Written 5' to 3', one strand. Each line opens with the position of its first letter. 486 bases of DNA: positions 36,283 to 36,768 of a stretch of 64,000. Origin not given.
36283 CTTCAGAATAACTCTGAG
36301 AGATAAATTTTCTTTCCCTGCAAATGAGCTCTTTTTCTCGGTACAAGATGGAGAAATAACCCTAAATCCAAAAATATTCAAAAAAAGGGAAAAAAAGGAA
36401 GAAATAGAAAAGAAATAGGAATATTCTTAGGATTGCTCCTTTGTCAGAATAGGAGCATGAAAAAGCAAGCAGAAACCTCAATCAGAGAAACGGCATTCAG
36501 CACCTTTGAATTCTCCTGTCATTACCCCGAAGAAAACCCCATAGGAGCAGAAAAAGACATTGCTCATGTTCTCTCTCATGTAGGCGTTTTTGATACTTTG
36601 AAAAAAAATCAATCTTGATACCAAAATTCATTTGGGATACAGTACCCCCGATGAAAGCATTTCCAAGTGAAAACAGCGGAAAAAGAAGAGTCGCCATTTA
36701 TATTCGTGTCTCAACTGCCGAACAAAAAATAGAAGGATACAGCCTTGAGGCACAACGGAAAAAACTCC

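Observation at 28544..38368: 9.8-kb island at tRNA(CAT), bounded by a 32-nt repeat of the tRNA D-arm/anticodon segment and driven by a serine recombinase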

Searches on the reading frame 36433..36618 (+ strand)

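Call 65: search_protein_families(library=pfam, proteins=[window:36433-36618:+], max_evalue=10)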
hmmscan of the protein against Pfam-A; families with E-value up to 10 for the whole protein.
window:36433-36618:+ (61 aa): 1 family
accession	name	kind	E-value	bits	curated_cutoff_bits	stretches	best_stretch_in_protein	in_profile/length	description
PF23667.1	CUB_CDCP1_1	-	0.15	12.3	27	1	8-34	34-60/72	CDCP1 CUB domain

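Call 79: search_protein_families(library=padloc, proteins=[window:36433-36618:+], max_evalue=0.001)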
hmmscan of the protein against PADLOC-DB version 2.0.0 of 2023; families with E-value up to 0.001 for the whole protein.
window:36433-36618:+ (61 aa): 0 families
